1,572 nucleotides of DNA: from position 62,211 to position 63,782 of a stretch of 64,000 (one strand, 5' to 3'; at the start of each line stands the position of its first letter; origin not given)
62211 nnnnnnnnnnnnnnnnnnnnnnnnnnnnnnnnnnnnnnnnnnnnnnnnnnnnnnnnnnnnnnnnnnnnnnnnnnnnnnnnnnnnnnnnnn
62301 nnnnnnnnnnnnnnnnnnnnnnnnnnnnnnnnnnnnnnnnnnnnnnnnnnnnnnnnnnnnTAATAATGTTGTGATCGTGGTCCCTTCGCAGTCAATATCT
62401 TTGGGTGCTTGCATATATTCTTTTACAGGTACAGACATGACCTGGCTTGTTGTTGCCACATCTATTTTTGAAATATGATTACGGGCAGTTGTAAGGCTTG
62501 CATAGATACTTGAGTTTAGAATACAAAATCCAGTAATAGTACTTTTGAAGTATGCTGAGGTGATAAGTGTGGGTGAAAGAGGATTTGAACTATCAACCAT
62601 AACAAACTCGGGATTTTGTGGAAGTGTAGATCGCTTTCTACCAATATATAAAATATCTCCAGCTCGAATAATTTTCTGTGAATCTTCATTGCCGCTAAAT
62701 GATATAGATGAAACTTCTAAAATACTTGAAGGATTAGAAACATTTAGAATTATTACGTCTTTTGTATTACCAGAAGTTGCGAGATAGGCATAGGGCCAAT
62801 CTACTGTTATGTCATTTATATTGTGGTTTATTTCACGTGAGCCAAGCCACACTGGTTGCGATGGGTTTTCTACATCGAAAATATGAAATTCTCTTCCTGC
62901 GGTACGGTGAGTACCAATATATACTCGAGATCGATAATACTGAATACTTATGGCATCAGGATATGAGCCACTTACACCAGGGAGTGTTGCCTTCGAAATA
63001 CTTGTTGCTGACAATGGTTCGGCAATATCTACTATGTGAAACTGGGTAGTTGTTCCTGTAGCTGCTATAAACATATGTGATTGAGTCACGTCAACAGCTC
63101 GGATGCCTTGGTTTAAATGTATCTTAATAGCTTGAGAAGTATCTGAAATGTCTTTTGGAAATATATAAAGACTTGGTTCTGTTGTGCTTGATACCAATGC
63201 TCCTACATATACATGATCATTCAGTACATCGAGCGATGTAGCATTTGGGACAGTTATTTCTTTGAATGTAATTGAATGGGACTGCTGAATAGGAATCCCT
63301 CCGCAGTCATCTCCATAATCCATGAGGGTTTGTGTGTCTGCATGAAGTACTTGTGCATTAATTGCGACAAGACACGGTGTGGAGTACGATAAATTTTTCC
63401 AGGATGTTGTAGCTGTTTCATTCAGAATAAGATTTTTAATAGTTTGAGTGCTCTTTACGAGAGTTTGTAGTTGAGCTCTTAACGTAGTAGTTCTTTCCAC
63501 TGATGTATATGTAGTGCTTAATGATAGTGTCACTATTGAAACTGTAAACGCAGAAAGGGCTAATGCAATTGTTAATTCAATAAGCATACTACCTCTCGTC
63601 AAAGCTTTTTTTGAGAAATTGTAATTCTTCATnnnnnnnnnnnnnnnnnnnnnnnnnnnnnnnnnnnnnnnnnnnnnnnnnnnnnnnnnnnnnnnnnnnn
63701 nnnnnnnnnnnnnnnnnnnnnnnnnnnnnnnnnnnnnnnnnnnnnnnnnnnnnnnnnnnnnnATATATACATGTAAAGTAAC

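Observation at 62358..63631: Prepilin fused to an LVIVD-repeat beta-propeller: candidate pilus-tip adhesin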

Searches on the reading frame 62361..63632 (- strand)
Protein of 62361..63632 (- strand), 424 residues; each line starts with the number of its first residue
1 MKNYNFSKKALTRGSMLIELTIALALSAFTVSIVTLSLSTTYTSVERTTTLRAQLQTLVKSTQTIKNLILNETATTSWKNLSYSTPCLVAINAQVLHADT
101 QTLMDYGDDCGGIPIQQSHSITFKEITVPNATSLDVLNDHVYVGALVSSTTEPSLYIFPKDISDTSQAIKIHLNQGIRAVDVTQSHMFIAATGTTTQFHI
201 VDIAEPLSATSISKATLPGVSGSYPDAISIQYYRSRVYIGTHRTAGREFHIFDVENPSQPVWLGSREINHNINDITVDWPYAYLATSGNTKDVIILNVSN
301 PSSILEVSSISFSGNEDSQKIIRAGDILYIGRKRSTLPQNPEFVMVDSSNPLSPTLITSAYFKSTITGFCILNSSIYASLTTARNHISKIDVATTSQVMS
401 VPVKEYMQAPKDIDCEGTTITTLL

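Call 6: search_protein_families(library=pfam, proteins=[window:62361-63632:-], max_evalue=1)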
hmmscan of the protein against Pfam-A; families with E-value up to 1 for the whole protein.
window:62361-63632:- (424 aa): 2 families
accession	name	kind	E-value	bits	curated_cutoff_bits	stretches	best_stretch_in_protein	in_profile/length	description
PF08309.17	LVIVD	-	4e-06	26.5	20.2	1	274-309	6-39/42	LVIVD repeat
PF11811.13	DUF3331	-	0.095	13.4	25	0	319-346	58-85/91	Domain of unknown function (DUF3331)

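Call 8: find_homologous_proteins(query=window:62361-63632:-, max_evalue=0.001)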
Query window:62361-63632:- (424 aa): 100 proteins with E <= 0.001 among 4958 candidates.
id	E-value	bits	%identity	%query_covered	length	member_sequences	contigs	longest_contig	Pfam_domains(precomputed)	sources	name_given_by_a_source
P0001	3.9e-261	884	100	96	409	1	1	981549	PF08309.18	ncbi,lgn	ncbi:MAG: hypothetical protein V4519_02470 [Patescibacteria group bacterium]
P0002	4.0e-77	278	41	97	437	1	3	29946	PF08309.18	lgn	-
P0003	2.7e-73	265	38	97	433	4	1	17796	PF08309.18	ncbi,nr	ncbi:MAG: hypothetical protein M3Q63_03370 [bacterium]|nr:hypothetical protein [bacterium]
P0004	3.0e-71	259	39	90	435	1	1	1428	PF08309.18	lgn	-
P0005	1.1e-69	254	36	97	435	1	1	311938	PF08309.18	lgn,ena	-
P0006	1.4e-66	243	42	79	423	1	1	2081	PF08309.18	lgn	-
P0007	1.3e-65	240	36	93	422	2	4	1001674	PF09826.16,PF08309.18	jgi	jgi:hypothetical protein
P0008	2.5e-64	236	39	82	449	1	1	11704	PF08309.18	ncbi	-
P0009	1.4e-63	233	35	93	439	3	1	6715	PF08309.18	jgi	jgi:hypothetical protein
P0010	2.4e-63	233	37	86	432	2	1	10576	PF08309.18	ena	-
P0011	3.8e-63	232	36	97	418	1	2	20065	PF09826.16,PF08309.18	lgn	-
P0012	5.4e-63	231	35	90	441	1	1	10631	PF08309.18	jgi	jgi:hypothetical protein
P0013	3.1e-62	229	35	95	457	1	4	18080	PF08309.18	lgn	-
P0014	7.6e-62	228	35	88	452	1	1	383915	PF08309.18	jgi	jgi:hypothetical protein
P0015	2.6e-59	219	34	85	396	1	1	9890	PF08309.18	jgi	jgi:hypothetical protein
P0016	3.8e-59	219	37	81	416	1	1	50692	PF08309.18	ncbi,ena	-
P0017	4.3e-59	219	36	97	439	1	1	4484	PF08309.18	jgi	jgi:hypothetical protein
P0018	4.4e-59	219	36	90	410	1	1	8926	PF08309.18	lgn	-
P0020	4.7e-58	215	33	95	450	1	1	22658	PF09826.16,PF08309.18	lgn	-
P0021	5.1e-58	215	34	92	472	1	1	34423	PF09826.16,PF08309.18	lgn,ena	-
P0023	1.4e-57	214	34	95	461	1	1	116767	PF08309.18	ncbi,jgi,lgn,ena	jgi:hypothetical protein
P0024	2.7e-57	213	35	96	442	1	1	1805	PF08309.18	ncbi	-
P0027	7.4e-56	208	41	58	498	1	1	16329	PF08309.18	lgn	-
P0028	1.5e-55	207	36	83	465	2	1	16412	PF08309.18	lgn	-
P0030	7.2e-55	205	33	94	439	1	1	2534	PF09826.16,PF08309.18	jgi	jgi:hypothetical protein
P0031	7.5e-55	205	34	81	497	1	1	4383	PF08309.18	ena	-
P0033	2.4e-54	203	30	97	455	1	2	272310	PF08309.18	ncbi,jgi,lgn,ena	-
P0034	3.4e-54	203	36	74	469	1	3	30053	PF08309.18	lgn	-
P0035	3.6e-54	202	33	86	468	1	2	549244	PF08309.18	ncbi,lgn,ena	-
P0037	1.1e-53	201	41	56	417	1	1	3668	PF09826.16,PF08309.18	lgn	-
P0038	4.7e-53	199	33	97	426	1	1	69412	PF08309.18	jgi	jgi:hypothetical protein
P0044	3.2e-50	189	32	93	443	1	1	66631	PF08309.18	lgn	-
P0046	3.0e-47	180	36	62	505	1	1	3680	PF08309.18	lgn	-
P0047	4.2e-45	173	39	54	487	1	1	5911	PF08309.18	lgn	-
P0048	2.1e-44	170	32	83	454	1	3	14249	PF08309.18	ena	-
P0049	5.3e-44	169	34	90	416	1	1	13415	PF08309.18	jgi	jgi:hypothetical protein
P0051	1.0e-43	168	33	83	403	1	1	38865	PF08309.18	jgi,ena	-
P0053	9.9e-42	161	34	76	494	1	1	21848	PF08309.18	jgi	jgi:hypothetical protein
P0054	2.9e-41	160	30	85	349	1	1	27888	PF08309.18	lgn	-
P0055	3.8e-41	160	32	96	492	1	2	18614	PF08309.18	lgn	-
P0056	9.1e-41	158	34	67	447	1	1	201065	PF08309.18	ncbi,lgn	-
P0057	9.3e-38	148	29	98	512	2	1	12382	PF09826.16,PF08309.18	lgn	-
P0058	9.5e-38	148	29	95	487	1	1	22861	PF08309.18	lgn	-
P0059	1.1e-37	148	37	52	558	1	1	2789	PF08309.18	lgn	-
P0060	1.4e-37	148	32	67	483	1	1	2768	PF08309.18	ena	-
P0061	8.9e-36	142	38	56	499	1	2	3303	PF08309.18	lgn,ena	-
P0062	1.9e-35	141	30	82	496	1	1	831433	PF09826.16,PF08309.18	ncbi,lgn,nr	ncbi:hypothetical protein K2P56_02455 [Patescibacteria group bacterium]|nr:hypothetical protein [Pat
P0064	1.2e-34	138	32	68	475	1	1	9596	PF02028.25,PF08309.18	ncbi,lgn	-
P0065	2.3e-34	137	38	45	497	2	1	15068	PF08309.18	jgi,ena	-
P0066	1.4e-32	131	34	70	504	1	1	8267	PF08309.18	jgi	-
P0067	2.8e-28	117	32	69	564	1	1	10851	PF08309.18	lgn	-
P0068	2.5e-26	111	32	51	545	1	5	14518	PF08309.18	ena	-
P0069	8.6e-26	109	28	84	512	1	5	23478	PF08309.18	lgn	-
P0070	8.8e-26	109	30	56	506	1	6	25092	PF09826.16,PF08309.18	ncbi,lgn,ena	ncbi:MAG: hypothetical protein AAB602_02205 [Patescibacteria group bacterium]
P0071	2.1e-24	104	27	82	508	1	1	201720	PF08309.18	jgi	-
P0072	3.4e-24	104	28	82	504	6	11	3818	PF08309.18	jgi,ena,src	-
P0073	1.2e-22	99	26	82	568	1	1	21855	PF08309.18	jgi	jgi:hypothetical protein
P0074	3.6e-21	94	29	81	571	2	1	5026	PF08309.18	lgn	-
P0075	5.1e-21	93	23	60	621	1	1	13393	PF08309.18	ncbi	-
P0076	2.2e-19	88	33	29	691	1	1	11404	PF09826.16,PF08309.18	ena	-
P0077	4.3e-19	87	26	67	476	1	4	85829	PF09826.16,PF08309.18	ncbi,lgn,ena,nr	ncbi:hypothetical protein GYA54_03865 [Candidatus Kuenenbacteria bacterium]|nr:hypothetical protein 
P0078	1.1e-18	86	28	67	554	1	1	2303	PF08309.18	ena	-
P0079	1.2e-15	76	32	43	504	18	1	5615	PF08309.18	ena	-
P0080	5.0e-14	70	33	19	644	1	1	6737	PF08309.18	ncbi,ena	-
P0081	1.0e-13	69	31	53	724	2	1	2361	PF18962.8,PF08309.18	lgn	-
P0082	1.9e-13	68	34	40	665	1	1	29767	PF08309.18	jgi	jgi:LVIVD repeat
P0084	4.1e-12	64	26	32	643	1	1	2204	PF09826.16,PF08309.18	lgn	-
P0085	1.8e-11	62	30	43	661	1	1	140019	PF08309.18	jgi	jgi:Tfp pilus assembly protein PilV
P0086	2.1e-11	62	23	48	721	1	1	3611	PF22494.4,PF18962.8,PF16819.12,PF13860.13,PF09826.16,PF08309.18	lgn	-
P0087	2.8e-11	61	29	29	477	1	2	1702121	PF09826.16,PF08309.18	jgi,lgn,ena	-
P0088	1.9e-10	59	28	53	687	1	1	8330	PF09826.16,PF08309.18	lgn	-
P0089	6.8e-8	50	24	45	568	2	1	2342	PF08309.18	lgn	-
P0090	1.2e-6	46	26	40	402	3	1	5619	PF05694.18,PF08309.18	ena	-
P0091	2.5e-6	45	31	25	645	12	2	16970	PF22494.4,PF08309.18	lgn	-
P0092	3.4e-6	45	29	43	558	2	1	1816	PF09826.16,PF08309.18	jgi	jgi:hypothetical protein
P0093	3.4e-6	45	28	54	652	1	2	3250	PF13385.14,PF08309.18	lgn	-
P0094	3.9e-6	44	24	45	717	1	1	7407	PF18962.8,PF08309.18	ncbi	-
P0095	5.0e-6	44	21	38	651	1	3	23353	PF16819.12,PF08309.18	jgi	jgi:hypothetical protein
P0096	8.1e-6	43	22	64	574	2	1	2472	PF05694.18,PF09826.16,PF08309.18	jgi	-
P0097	1.9e-5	42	25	51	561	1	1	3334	PF07679.23,PF13895.13,PF13927.13,PF00047.32,PF08309.18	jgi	jgi:hypothetical protein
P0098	2.5e-5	42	23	43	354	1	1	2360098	PF08309.18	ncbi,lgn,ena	-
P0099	5.3e-5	41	25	54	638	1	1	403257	PF09826.16,PF08309.18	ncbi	-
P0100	1.5e-4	39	26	47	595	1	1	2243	PF16819.12,PF08309.18,PF21544.4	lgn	-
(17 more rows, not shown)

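Call 9: find_encoding_contigs(protein=window:62361-63632:-, flank=10000, max_places=6)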
Protein window:62361-63632:- (424 aa): no gene with exactly this product is on record in the collection.

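Call 10: find_encoding_contigs(protein=P0001, flank=10000, max_places=3)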
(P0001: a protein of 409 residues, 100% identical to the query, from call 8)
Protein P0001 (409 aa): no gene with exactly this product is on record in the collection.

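Call 14: search_protein_families(library=ncbifam, proteins=[window:62361-63632:-], max_evalue=1)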
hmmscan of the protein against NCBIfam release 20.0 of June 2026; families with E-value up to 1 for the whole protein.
window:62361-63632:- (424 aa): 2 families
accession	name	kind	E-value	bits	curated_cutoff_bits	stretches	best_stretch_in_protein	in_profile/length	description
TIGR04312.1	choice_anch_B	subfamily_domain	0.0002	20.8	100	1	175-315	79-229/364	choice-of-anchor B family protein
NF037948.1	signal_int_SinM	equivalog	0.12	11.7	250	1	143-194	241-291/387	signal integration modulator SinM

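Call 15: find_encoding_contigs(protein=P0007, flank=10000, max_places=2)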
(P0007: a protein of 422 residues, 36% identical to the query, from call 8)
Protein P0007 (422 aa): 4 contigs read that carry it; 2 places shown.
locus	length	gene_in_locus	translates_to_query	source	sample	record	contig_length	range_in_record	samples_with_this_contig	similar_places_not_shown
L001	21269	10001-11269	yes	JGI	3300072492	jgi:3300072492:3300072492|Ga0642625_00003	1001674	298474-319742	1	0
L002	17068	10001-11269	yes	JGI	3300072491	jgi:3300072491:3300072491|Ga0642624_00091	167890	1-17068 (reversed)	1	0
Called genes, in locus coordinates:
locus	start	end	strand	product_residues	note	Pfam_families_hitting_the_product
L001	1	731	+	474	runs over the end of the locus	PF00772:DnaB, PF03796:DnaB_C, PF13481:AAA_25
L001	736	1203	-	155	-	-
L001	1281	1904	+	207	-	PF21176:RecR_HhH, PF13662:Toprim_4, PF21175:RecR_C (weak)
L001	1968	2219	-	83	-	-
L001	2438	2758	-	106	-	-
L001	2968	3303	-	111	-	PF00829:Ribosomal_L21p, PF03085:RAP-1 (weak)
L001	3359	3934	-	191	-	-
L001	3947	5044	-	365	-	PF02646:RmuC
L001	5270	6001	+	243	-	-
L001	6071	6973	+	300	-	PF00353:HemolysinCabind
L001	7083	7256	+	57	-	-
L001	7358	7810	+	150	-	PF09424:YqeY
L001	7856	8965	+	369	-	PF00437:T2SSE, PF20720:nSTAND3 (weak)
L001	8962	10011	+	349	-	PF00482:T2SSF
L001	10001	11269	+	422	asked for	PF08309:LVIVD (faint), PF09826:Beta_propel (faint)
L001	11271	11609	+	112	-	-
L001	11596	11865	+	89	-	-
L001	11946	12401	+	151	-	-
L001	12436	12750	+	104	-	PF10685:KGG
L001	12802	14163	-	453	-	PF01946:Thi4 (weak), PF00890:FAD_binding_2 (weak), PF01266:DAO, PF03486:HI0933_like (faint), PF07992:Pyr_redox_2 (weak), PF13450:NAD_binding_8 (weak), PF13738:Pyr_redox_3 (faint)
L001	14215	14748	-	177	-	-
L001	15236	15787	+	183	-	-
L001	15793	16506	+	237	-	-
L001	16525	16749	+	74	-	-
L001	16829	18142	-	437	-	PF08245:Mur_ligase_M, PF02875:Mur_ligase_C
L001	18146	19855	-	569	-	PF03717:PBP_dimer, PF00905:Transpeptidase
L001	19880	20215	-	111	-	-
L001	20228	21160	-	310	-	PF01795:Methyltransf_5, PF13649:Methyltransf_25 (weak)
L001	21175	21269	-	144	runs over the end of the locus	PF02381:MraZ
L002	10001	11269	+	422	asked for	PF08309:LVIVD (faint), PF09826:Beta_propel (faint)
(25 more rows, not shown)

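Call 16: find_encoding_contigs(protein=P0005, flank=10000, max_places=2)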
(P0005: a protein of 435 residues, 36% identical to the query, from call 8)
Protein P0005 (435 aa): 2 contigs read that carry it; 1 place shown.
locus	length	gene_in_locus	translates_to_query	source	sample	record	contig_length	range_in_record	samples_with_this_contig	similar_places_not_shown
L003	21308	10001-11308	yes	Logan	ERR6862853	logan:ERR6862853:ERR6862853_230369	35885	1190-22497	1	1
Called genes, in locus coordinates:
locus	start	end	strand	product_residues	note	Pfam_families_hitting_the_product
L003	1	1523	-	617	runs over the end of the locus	PF00270:DEAD (weak), PF04851:ResIII, PF06733:DEAD_2 (weak), PF13307:Helicase_C_2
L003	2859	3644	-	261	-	-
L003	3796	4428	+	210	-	PF21176:RecR_HhH, PF13662:Toprim_4, PF21175:RecR_C (weak)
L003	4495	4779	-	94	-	-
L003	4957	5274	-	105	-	PF00829:Ribosomal_L21p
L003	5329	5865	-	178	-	PF08123:DOT1 (faint)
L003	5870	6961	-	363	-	PF02646:RmuC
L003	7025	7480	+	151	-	PF09424:YqeY, PF02637:GatB_Yqey (faint)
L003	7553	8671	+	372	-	PF00437:T2SSE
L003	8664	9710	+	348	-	PF00482:T2SSF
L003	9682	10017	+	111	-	PF07963:N_methyl (weak)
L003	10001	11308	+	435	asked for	PF08309:LVIVD (faint)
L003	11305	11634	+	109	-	-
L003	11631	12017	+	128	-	-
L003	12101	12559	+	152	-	PF07963:N_methyl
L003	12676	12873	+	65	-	PF10685:KGG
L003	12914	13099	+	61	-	PF03779:SPW (weak)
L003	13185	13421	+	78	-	-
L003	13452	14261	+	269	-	PF02618:YceG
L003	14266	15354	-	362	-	PF01163:RIO1 (faint), PF01636:APH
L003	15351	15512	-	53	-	-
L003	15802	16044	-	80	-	-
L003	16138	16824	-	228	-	PF03167:UDG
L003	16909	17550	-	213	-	-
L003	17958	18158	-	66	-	-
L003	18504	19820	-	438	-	PF08245:Mur_ligase_M, PF02875:Mur_ligase_C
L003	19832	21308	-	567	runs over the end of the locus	PF03717:PBP_dimer, PF00905:Transpeptidase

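Call 17: predict_structure(alignment_id=A1)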
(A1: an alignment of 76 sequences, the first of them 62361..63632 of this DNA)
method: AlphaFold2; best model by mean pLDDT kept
length: 424 residues; sequences in the alignment: 76
mean_pLDDT: 91.4   pTM: 0.83
mean pLDDT of the five models: 91.4, 90.5, 90.2, 90.0, 89.6
residues with pLDDT >= 90: 327; 70-90: 65; 50-70: 28; < 50: 4
segments of 3 or more residues with pLDDT < 50: 1-3
pLDDT, mean of each block of 10 residues (from residue 1): 48 75 96 95 87 78 71 58 87 77 94 76 96 97 97 96 93 98 98 98 97 98 96 98 94 98 98 97 93 98 98 97 96 98 97 97 98 94 97 90 98 96 98
secondary structure, 60 per line:
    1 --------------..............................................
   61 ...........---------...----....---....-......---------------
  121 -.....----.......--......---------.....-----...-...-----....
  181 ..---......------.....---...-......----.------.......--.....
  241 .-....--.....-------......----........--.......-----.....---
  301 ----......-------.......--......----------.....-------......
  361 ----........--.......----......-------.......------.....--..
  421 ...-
elements in order: H15-71 E81-83 E88-91 E95-98 H100-105 E122-126 E131-137 E140-145 E155-159 E169-171 E177-182 E186-191 E198-202 E210-215 E227-233 E236-241 E249-253 E261-266 E271-278 E281-287 E293-297 E305-310 E318-324 E327-332 E343-347 E355-360 E365-372 E375-381 E386-391 E399-405 E412-416 E419-423

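Call 20: fold_search(model_id=the predicted structure, library=pdb)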
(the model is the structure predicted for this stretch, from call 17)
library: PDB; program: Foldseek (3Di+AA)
matches with E <= 10: 1663; with E <= 0.001: 1124
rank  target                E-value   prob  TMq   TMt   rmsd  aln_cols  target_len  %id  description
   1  1p22_A                2.7e-09  1.00  0.53  0.55   7.1       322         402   10  Structure of a beta-TrCP1-Skp1-beta-catenin complex: destruction motif binding and lysine specificity on the SCFbeta-T (released 2003-07-08)
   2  6y7o_C                3.4e-09  1.00  0.40  0.52   7.7       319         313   10  The complex between the eight-bladed symmetrical designer protein Tako8 and the silicotungstic acid Keggin (STA) (released 2020-12-16)
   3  6ttu_T                4.3e-09  1.00  0.50  0.54   4.6       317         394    9  Ubiquitin Ligation to substrate by a cullin-RING E3 ligase at 3.7A resolution: NEDD8-CUL1-RBX1 N98R-SKP1-monomeric b-T (released 2020-02-12)
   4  6m93_A                1.4e-08  1.00  0.52  0.54   3.7       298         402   10  Monophosphorylated pSer33 b-Catenin peptide, b-TrCP/Skp1, NRX-1933 ternary complex (released 2019-04-03)
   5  6m92_A                1.8e-08  1.00  0.51  0.54   3.9       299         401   10  Monophosphorylated pSer33 b-Catenin peptide, b-TrCP/Skp1, NRX-2663 ternary complex (released 2019-04-03)
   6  9t9w_A                2.2e-08  1.00  0.51  0.60   3.5       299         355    9  Crystal structure of beta-TrCP bound by diphosphorylated I-kappa-B-alpha degron peptide (released 2026-04-08)
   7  6wnx_G                2.4e-08  1.00  0.54  0.56   3.3       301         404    9  FBXW11-SKP1 in complex with a pSer33/pSer37 Beta-Catenin peptide (released 2020-05-06)
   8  6wnx_D                3.0e-08  1.00  0.53  0.56   3.2       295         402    9  FBXW11-SKP1 in complex with a pSer33/pSer37 Beta-Catenin peptide (released 2020-05-06)
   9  6y7o_A                5.5e-08  1.00  0.46  0.60   5.0       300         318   10  The complex between the eight-bladed symmetrical designer protein Tako8 and the silicotungstic acid Keggin (STA) (released 2020-12-16)
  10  6g6m                  6.1e-08  1.00  0.45  0.58   4.8       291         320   10  Crystal structure of the computationally designed Tako8 protein in P42212 (released 2018-11-28)
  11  9n77_LT               1.2e-07  1.00  0.49  0.26   5.0       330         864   10  SSU processome maturation and disassembly, State K (released 2025-11-05)
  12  6e29_B                1.2e-07  1.00  0.47  0.61   4.9       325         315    9  Crystal structure of Myceliophteria_thermophila Cps50 (Swd1) beta-propeller domain (released 2018-07-25)
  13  4l7d_C                1.2e-07  1.00  0.43  0.59   6.8       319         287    7  Structure of keap1 kelch domain with (1S,2R)-2-{[(1S)-5-methyl-1-[(1-oxo-1,3-dihydro-2H-isoindol-2-yl)methyl]-3,4-dihy (released 2014-02-19)
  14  9n6z_LT               1.4e-07  1.00  0.49  0.27   5.0       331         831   10  SSU processome maturation and disassembly, State D (released 2025-11-05)
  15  9n73_LT               1.5e-07  1.00  0.49  0.25   5.0       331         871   10  SSU processome maturation and disassembly, State G (released 2025-10-29)
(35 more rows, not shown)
